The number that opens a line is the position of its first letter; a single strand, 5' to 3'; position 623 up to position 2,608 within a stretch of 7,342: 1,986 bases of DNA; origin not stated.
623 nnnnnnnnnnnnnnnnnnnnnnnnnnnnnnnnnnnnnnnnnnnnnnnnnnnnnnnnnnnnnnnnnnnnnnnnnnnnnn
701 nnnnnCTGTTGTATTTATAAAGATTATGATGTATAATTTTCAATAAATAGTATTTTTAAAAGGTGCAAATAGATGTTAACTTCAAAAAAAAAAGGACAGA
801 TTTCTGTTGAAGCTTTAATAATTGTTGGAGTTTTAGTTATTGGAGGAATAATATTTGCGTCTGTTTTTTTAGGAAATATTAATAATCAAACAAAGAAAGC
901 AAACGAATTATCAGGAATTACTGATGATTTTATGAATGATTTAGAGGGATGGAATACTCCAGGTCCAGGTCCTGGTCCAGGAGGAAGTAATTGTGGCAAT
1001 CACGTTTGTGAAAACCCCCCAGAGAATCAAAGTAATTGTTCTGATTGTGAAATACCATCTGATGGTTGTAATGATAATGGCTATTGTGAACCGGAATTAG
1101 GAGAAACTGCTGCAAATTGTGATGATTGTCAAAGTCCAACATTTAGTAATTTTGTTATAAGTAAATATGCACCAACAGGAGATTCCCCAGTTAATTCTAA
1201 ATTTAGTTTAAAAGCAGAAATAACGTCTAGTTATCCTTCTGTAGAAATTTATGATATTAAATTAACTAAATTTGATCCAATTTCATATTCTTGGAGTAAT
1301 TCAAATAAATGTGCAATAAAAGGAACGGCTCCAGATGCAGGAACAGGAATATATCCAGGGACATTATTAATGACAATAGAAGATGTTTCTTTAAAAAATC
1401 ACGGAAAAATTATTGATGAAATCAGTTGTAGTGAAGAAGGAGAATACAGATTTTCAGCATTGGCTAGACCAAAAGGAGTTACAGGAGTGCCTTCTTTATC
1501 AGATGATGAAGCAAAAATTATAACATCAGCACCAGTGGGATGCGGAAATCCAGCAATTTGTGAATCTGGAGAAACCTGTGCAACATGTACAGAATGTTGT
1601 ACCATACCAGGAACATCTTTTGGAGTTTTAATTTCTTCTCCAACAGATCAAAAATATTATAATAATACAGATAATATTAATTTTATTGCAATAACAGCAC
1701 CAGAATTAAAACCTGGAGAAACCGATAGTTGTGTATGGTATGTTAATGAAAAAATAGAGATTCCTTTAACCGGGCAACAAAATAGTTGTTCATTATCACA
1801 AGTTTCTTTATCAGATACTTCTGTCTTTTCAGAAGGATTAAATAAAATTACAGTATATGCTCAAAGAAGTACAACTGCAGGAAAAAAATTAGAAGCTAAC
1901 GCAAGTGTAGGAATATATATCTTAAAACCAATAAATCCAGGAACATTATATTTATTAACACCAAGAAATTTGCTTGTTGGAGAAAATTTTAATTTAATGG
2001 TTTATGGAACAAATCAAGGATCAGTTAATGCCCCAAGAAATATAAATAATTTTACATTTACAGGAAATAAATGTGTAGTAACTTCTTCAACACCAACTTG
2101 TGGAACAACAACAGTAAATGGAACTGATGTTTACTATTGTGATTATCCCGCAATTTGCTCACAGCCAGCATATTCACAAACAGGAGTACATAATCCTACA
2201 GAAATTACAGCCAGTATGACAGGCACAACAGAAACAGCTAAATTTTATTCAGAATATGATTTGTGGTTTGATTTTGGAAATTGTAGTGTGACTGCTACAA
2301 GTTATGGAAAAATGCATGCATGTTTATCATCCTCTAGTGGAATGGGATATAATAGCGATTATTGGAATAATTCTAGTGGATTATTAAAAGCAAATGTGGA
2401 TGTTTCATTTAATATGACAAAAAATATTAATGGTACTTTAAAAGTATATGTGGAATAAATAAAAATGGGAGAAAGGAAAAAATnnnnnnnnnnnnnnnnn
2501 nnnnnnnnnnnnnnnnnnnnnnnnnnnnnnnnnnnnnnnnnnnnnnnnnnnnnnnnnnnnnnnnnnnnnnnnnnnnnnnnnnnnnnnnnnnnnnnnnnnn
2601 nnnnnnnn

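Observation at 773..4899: Probable three-gene operon: pilin-like Cys-rich adhesin + Hint-autoprocessing surface protein + small membrane protein, abutting the core r-protein operon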

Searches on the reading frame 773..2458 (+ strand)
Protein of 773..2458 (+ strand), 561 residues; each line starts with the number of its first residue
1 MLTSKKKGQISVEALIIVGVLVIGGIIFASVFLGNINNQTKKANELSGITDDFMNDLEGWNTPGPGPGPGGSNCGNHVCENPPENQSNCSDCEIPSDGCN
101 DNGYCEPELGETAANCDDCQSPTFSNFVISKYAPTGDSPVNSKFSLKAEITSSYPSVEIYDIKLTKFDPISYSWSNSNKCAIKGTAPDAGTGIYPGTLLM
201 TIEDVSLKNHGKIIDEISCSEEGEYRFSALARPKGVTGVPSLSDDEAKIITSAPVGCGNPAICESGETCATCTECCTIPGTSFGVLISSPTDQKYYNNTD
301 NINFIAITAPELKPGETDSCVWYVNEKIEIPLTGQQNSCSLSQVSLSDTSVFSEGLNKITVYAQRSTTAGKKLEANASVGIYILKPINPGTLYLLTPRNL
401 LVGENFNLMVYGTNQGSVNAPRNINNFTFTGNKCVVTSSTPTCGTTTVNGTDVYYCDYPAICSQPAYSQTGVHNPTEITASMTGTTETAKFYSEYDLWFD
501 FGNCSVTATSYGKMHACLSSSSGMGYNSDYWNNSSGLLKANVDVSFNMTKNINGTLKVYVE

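Call 3: search_protein_families(library=pfam, proteins=[window:773-2458:+], max_evalue=1)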
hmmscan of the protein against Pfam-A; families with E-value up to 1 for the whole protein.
window:773-2458:+ (561 aa): 1 family
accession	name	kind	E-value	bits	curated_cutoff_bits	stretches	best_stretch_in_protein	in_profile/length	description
PF04021.17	Class_IIIsignal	-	0.031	14.7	23.7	1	6-32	1-27/27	Class III signal peptide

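Call 17: find_homologous_proteins(query=window:773-2458:+, max_evalue=0.001)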
Query window:773-2458:+ (561 aa): 13 proteins with E <= 0.001 among 8000 candidates.
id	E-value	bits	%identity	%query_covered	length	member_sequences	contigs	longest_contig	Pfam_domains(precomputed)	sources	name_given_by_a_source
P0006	0.0e+0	1287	100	100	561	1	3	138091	-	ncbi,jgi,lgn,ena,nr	ncbi:MAG TPA: hypothetical protein PK685_04175 [archaeon]|nr:hypothetical protein [archaeon]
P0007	0.0e+0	1128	90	100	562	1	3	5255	-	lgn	-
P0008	2.9e-241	820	65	100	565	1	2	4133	-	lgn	-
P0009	6.0e-200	684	61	100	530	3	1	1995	-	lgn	-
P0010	1.1e-192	660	85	64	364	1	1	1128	-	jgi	jgi:hypothetical protein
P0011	5.0e-155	535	51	100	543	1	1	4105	-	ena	-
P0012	6.0e-154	532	49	100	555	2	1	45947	-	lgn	-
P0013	5.7e-135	469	47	100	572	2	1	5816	-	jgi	-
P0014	1.2e-94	336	48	69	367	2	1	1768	-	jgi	jgi:hypothetical protein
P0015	4.7e-74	268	34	100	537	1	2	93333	-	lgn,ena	-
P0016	5.2e-74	268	36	100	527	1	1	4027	-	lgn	-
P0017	9.9e-63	231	32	100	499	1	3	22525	-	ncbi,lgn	-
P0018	1.6e-54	204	30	100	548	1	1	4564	-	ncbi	-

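Call 19: find_encoding_contigs(protein=P0012, flank=10000, max_places=3)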
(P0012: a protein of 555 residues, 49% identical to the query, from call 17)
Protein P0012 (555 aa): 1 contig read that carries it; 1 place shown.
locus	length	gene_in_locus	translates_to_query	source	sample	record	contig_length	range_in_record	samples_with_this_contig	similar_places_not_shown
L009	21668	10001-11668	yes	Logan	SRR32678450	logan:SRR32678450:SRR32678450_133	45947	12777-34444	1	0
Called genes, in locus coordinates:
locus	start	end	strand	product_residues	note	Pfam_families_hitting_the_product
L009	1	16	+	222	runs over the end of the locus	PF02732:ERCC4, PF12826:HHH_2, PF14520:HHH_5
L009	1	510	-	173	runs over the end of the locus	-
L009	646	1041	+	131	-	PF01201:Ribosomal_S8e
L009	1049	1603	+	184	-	PF09721:Exosortase_EpsH (weak)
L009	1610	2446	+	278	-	-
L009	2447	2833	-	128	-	-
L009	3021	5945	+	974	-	-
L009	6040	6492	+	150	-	PF13290:CHB_HEX_C_1, PF13287:Fn3_assoc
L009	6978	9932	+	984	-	PF13287:Fn3_assoc, PF13290:CHB_HEX_C_1, PF13287:Fn3_assoc, PF13290:CHB_HEX_C_1, PF13287:Fn3_assoc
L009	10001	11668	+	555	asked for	-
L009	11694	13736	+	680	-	PF01079:Hint (faint), PF13403:Hint_2 (weak), PF07591:PT-HINT, PF14890:Intein_splicing (faint)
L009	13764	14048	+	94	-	-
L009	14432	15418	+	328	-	PF00297:Ribosomal_L3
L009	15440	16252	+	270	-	PF00573:Ribosomal_L4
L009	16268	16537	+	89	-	PF00276:Ribosomal_L23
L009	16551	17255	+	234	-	PF00181:Ribosomal_L2_N, PF03947:Ribosomal_L2_C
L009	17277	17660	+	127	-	PF00203:Ribosomal_S19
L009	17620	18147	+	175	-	PF00237:Ribosomal_L22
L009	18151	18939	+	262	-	PF07650:KH_2, PF00189:Ribosomal_S3_C (weak)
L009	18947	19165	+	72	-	PF00831:Ribosomal_L29 (weak)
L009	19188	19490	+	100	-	PF01253:SUI1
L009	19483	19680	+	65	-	PF01868:RNase_P-MRP_p29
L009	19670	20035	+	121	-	PF00366:Ribosomal_S17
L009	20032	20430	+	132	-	PF00238:Ribosomal_L14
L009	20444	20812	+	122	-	PF16906:Ribosomal_L26, PF00467:KOW (weak)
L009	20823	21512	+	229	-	PF00900:Ribosomal_S4e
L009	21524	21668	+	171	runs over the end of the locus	PF00281:Ribosomal_L5, PF00673:Ribosomal_L5_C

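Call 20: find_encoding_contigs(protein=P0015, flank=10000, max_places=3)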
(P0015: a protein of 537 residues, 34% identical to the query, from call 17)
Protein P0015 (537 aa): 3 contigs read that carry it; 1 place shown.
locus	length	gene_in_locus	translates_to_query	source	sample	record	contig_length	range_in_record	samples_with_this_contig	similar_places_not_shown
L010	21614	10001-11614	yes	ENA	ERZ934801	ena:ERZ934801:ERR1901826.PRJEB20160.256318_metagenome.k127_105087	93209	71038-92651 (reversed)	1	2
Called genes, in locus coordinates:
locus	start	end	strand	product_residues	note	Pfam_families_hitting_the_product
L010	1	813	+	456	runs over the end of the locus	?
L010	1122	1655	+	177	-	-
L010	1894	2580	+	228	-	PF08843:AbiEii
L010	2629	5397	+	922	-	PF13287:Fn3_assoc, PF13290:CHB_HEX_C_1, PF13287:Fn3_assoc, PF13290:CHB_HEX_C_1, PF16410:DUF5018, PF13287:Fn3_assoc, PF13290:CHB_HEX_C_1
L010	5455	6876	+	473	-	PF01637:ATPase_2, PF13173:AAA_14, PF03008:DUF234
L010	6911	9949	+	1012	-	PF13287:Fn3_assoc, PF13290:CHB_HEX_C_1, PF13287:Fn3_assoc, PF13290:CHB_HEX_C_1, PF13287:Fn3_assoc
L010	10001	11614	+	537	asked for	-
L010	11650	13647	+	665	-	-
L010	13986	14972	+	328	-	PF00297:Ribosomal_L3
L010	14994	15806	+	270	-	PF00573:Ribosomal_L4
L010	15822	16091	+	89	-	PF00276:Ribosomal_L23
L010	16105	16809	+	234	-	PF00181:Ribosomal_L2_N, PF03947:Ribosomal_L2_C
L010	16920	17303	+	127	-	PF00203:Ribosomal_S19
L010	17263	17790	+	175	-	PF00237:Ribosomal_L22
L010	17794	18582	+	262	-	PF07650:KH_2, PF00189:Ribosomal_S3_C (weak)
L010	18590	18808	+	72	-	PF00831:Ribosomal_L29 (weak)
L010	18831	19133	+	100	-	PF01253:SUI1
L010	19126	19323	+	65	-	PF01868:RNase_P-MRP_p29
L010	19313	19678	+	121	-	PF00366:Ribosomal_S17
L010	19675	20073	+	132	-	PF00238:Ribosomal_L14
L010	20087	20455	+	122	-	PF16906:Ribosomal_L26, PF00467:KOW (weak)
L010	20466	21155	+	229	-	PF00900:Ribosomal_S4e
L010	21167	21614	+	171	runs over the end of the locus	PF00281:Ribosomal_L5, PF00673:Ribosomal_L5_C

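Call 21: find_encoding_contigs(protein=P0017, flank=10000, max_places=3)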
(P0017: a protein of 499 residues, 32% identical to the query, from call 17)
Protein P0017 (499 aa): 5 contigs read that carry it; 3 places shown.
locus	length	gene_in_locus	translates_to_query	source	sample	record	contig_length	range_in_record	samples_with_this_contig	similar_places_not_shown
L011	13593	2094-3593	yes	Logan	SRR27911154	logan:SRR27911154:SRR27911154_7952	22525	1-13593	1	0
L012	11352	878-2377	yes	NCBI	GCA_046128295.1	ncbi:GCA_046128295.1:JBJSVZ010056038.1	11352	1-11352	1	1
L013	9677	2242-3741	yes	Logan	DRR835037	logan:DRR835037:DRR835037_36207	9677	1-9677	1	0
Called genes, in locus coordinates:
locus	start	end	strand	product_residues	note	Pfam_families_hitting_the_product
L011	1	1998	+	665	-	?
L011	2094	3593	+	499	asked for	-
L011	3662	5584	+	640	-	PF01079:Hint (weak), PF07591:PT-HINT, PF14890:Intein_splicing (faint)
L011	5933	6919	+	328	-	PF00297:Ribosomal_L3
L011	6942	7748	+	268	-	PF00573:Ribosomal_L4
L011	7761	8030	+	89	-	PF00276:Ribosomal_L23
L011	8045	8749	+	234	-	PF00181:Ribosomal_L2_N, PF03947:Ribosomal_L2_C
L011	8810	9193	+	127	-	PF00203:Ribosomal_S19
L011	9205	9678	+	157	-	PF00237:Ribosomal_L22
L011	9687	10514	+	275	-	PF07650:KH_2, PF00189:Ribosomal_S3_C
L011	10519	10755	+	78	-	PF00831:Ribosomal_L29 (weak)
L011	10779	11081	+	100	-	PF01253:SUI1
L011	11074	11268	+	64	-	PF01868:RNase_P-MRP_p29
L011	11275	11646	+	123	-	PF00366:Ribosomal_S17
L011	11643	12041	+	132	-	PF00238:Ribosomal_L14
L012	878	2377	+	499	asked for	-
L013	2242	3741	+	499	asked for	-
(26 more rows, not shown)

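Call 26: find_related_loci(query=A2, collection=metagenome_contigs, flank=8000)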
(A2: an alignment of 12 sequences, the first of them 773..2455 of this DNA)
Query A2 (561 aa) in metagenome_contigs; peptide patterns used: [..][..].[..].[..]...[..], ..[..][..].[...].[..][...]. (x = any residue, [..] = any of these).
370 stretches matched a pattern; 12 encode a relative of the query (tblastn E <= 1e-3); 12 distinct loci.
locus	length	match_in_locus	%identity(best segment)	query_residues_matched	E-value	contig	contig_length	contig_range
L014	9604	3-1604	52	6-561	3e-172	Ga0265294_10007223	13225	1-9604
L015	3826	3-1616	51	6-561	4e-163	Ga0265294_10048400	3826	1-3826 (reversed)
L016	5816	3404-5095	47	1-561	9e-132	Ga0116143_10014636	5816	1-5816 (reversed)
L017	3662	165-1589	38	1-560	2e-58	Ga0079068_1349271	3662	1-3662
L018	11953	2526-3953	38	1-560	3e-58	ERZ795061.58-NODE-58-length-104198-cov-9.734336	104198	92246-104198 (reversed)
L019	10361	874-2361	35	1-560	5e-81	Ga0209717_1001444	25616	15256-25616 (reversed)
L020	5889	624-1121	41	1-184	1e-25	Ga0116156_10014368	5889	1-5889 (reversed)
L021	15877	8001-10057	38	1-99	7e-13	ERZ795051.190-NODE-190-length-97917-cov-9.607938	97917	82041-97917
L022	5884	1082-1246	53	5-57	2e-11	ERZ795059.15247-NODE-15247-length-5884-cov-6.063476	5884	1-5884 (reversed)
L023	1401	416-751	41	2-119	2e-11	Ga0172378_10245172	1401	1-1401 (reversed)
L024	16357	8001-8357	39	2-126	3e-11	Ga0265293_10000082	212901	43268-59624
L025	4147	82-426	35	6-125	3e-11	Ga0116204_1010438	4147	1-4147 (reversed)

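Call 32: search_protein_families(library=pfam, proteins=[L020:624-4823:+, L010:11650-13644:+, L019:2404-3642:+, L009:6978-9929:+, L009:3021-5942:+, L009:1049-1600:+], max_evalue=0.01)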
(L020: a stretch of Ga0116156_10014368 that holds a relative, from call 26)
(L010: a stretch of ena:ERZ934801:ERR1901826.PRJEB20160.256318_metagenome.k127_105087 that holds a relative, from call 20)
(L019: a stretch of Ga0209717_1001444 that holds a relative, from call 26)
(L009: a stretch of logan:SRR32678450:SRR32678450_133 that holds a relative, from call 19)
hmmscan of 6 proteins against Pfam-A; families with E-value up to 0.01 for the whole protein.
L020:624-4823:+ (1400 aa): 4 families
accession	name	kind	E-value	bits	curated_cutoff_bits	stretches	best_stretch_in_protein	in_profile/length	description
PF14890.11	Intein_splicing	-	3.6e-09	37.1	35.8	1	1220-1346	6-155/155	Intein splicing domain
PF01079.26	Hint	-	9.6e-06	25.8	29.7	1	1207-1281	11-86/213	Hint module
PF07591.16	PT-HINT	-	3.5e-05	24.5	27.7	1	1215-1346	1-136/137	Pretoxin HINT domain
PF13403.11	Hint_2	-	0.0071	17.2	28.4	0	1209-1249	2-42/147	Hint domain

L010:11650-13644:+ (665 aa): 0 families

L019:2404-3642:+ (413 aa): 1 family
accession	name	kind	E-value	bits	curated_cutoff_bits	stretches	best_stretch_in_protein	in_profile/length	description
PF04151.21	PPC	-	9.6e-05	23.6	25.9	0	336-378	28-70/70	Bacterial pre-peptidase C-terminal domain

L009:6978-9929:+ (984 aa): 4 families
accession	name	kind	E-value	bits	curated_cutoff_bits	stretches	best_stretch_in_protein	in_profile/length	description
PF13290.12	CHB_HEX_C_1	-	1.9e-70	233.2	22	4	524-590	1-66/67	Chitobiase/beta-hexosaminidase C-terminal domain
PF13287.12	Fn3_assoc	-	6.8e-57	189.9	23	4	535-594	1-59/59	Fn3 associated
PF05547.17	Peptidase_M6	-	8.5e-05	22.4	22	1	137-300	65-259/294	Immune inhibitor A peptidase M6, catalytic domain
PF03174.19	CHB_HEX_C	-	0.0056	17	23.6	0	868-910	26-66/76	Chitobiase/beta-hexosaminidase C-terminal domain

L009:3021-5942:+ (974 aa): 0 families

L009:1049-1600:+ (184 aa): 1 family
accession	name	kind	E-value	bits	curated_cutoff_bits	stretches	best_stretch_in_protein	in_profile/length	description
PF09721.15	Exosortase_EpsH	-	0.0012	18.8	25.7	1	27-178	101-252/254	Transmembrane exosortase (Exosortase_EpsH)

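Call 38: search_protein_families(library=ncbifam, proteins=[window:773-2455:+, L020:624-4823:+, L010:11650-13644:+, L009:6978-9929:+, L009:1049-1600:+], max_evalue=0.1)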
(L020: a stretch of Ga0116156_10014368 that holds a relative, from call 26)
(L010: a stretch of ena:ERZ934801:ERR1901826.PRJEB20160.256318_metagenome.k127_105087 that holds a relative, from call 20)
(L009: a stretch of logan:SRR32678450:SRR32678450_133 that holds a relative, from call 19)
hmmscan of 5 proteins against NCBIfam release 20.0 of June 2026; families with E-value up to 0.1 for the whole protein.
window:773-2455:+ (561 aa): 0 families

L020:624-4823:+ (1400 aa): 2 families
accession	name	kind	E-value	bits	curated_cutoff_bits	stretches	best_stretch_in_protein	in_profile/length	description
TIGR01445.1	intein_Nterm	domain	3.6e-05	24.7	24.5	1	1209-1282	1-82/83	intein N-terminal splicing region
TIGR01443.1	intein_Cterm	domain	0.0021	18.2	15.6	1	1326-1346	2-23/24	intein C-terminal splicing region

L010:11650-13644:+ (665 aa): 0 families

L009:6978-9929:+ (984 aa): 3 families
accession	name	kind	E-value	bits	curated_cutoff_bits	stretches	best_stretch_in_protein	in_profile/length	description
TIGR03296.1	M6dom_TIGR03296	domain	1.3e-36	127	110.8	1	110-372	2-271/286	M6 family metalloprotease domain-containing protein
NF042962.1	DUF499_antiphage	equivalog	1.8e-12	46.1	1200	2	501-585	813-893/1025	anti-phage-associated DUF499 domain-containing protein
NF033628.1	snapalysin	exception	0.035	13.9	300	1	266-284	150-168/207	snapalysin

L009:1049-1600:+ (184 aa): 3 families
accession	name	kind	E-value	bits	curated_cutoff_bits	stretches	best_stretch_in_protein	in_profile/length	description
TIGR04178.1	exo_archaeo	signature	2e-11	44.1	23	1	93-180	3-93/97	exosortase/archaeosortase family protein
TIGR03110.1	exosort_Gpos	exception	0.023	14.6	102.75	1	22-182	19-179/187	exosortase family protein XrtG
NF033767.0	exosort_XrtS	exception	0.032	14.2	145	1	90-170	60-143/155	exosortase S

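Call 69: find_encoding_contigs(protein=P0018, flank=10000, max_places=3)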
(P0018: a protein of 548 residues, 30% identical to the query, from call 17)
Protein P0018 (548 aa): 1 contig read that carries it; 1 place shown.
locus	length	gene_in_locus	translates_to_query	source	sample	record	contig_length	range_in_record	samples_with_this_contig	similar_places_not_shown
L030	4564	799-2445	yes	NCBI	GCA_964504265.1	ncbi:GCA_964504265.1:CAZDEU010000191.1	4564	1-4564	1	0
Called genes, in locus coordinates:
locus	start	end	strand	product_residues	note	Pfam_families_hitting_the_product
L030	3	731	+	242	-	?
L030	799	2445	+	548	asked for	-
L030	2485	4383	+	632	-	-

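Call 70: find_encoding_contigs(protein=P0016, flank=10000, max_places=3)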
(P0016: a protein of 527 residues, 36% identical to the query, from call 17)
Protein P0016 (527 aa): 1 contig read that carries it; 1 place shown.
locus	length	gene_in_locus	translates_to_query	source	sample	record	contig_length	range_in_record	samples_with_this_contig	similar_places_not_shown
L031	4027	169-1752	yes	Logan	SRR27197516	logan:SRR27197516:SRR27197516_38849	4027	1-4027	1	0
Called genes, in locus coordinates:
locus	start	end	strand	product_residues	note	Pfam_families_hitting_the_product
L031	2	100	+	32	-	?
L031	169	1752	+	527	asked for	-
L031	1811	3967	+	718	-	-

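Call 75: search_protein_families(library=phrogs, proteins=[window:773-2455:+], max_evalue=0.01)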
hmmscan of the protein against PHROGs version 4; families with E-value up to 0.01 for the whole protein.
window:773-2455:+ (561 aa): 0 families

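Call 89: predict_structure(alignment_id=A11)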
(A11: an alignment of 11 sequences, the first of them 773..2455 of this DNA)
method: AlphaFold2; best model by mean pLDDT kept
length: 561 residues; sequences in the alignment: 11
mean_pLDDT: 67.2   pTM: 0.41
mean pLDDT of the five models: 67.2, 66.5, 65.3, 64.5, 61.2
residues with pLDDT >= 90: 63; 70-90: 244; 50-70: 95; < 50: 159
segments of 3 or more residues with pLDDT < 50: 1-13, 36-96, 254-259, 274-281, 498-510, 514-561
pLDDT, mean of each block of 10 residues (from residue 1): 33 53 64 48 37 34 30 30 35 47 59 59 85 78 85 86 87 87 84 86 70 85 91 81 92 50 51 43 75 88 84 74 82 65 86 87 75 77 82 81 84 89 86 82 88 91 73 71 85 64 45 46 35 31 33 34 30
secondary structure, 60 per line:
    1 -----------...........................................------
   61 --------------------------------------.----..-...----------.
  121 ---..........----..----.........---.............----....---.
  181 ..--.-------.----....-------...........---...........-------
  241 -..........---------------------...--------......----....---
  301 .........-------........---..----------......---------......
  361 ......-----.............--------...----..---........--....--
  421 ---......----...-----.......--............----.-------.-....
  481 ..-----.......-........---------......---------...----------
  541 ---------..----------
elements in order: H12-54 E124-133 E144-152 E156-168 E173-176 E180-182 E198-201 E209-219 E223-233 E242-251 E284-289 E294-297 E301-309 E317-324 E340-345 E355-366 E372-384 E393-395 E405-412 H415-418 E427-429 E434-436 E442-448 E451-462 E477-482 E488-494 E496-503 E513-518
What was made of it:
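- On Archaeal class III signal peptide / type IV pilin-like protein (g1): AF2 gives a helix at 12-54 (call 89).
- g1: AF2 predicts a 43-residue N-terminal helix plus three beta-sandwiches (call 89).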

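Call 93: fold_search(model_id=the predicted structure, library=pdb)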
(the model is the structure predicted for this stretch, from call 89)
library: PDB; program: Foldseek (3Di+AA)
matches with E <= 10: 1824; with E <= 0.001: 294
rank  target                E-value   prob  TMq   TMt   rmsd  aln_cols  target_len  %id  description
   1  9qk2_F                1.4e-09  1.00  0.14  0.13  18.9       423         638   14  Structure of the Complement classical and lectin pathway C3 convertase in complex with substrate C3 (released 2025-12-24)
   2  6rur_A                1.1e-08  1.00  0.15  0.14  17.1       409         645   14  Structure of the SCIN stabilized C3bBb convertase bound to properdin (released 2019-08-21)
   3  8cem_F                2.4e-08  1.00  0.15  0.13  18.0       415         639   15  Structure of bovine native C3, re-refinement (released 2023-04-05)
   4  5irb_B                2.4e-08  1.00  0.15  0.23  22.2       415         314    9  Structural insight into host cell surface retention of a 1.5-MDa bacterial ice-binding adhesin (released 2017-07-19)
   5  8uin_G                3.9e-08  1.00  0.16  0.14  18.0       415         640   13  Structure of the C3bBb-albicin complex (released 2024-05-08)
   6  9u61_C                4.2e-08  1.00  0.17  0.15  17.9       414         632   14  CP/MBL pathways C3 convertase C4b2a and C3 complex (released 2026-01-14)
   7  7zgj_A                4.4e-08  1.00  0.15  0.13  17.3       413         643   13  Trypanosoma brucei gambiense ISG65 in complex with human complement component C3 (released 2023-04-05)
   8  9ijj_P                5.2e-08  1.00  0.16  0.16  26.2       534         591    9  In situ structure of the central apparatus in mouse sperm axoneme. (released 2025-06-04)
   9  8cem_E                8.3e-08  1.00  0.15  0.14  17.2       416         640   14  Structure of bovine native C3, re-refinement (released 2023-04-05)
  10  7ad7_B                8.8e-08  1.00  0.16  0.15  18.0       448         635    9  Crystal structure of human complement C5 in complex with the K8 bovine knob domain peptide. (released 2021-03-10)
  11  8uh2_A                9.8e-08  1.00  0.15  0.14  17.6       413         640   14  Complex of C3b with the inhibitor albicin (released 2024-05-08)
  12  9g93_A                9.8e-08  1.00  0.15  0.14  17.5       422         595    8  CryoET structure of the in vitro grown Bacillus anthracis Sap S-layer (released 2024-12-18)
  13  8eok_G                9.8e-08  1.00  0.15  0.14  18.7       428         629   14  Structure of the C3bB proconvertase in complex with lufaxin and factor Xa (released 2023-08-30)
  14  6e57_C                1.2e-07  1.00  0.17  0.22  11.2       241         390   12  Bacteroides ovatus mixed-linkage glucan utilization locus (MLGUL) SGBP-B in complex with mixed-linkage heptasaccharide (released 2019-05-29)
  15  9u62_E                1.2e-07  1.00  0.16  0.08  18.2       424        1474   14  AP pathways C3 convertase C3bBbP and C3 complex (released 2026-01-14)
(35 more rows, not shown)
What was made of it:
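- Tried and rejected: It returned complement C3/C5 MG-domain stacks, adhesins and S-layer proteins at TM 0.13-0.24 (call 93).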

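Call 97: search_protein_families(library=padloc, proteins=[window:773-2455:+, L009:6978-9929:+], max_evalue=0.01)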
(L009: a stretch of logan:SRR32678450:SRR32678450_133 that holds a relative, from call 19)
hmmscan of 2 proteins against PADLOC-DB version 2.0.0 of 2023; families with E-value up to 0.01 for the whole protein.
window:773-2455:+ (561 aa): 0 families

L009:6978-9929:+ (984 aa): 1 family
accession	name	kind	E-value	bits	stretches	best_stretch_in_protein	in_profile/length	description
PDLC02192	DUF499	-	3e-07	26.6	1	533-584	840-889/1022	-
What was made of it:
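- Checked: No other enzymatic domain appears in Pfam, NCBIfam, PHROGs or PADLOC (calls 3, 38, 75, 97).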
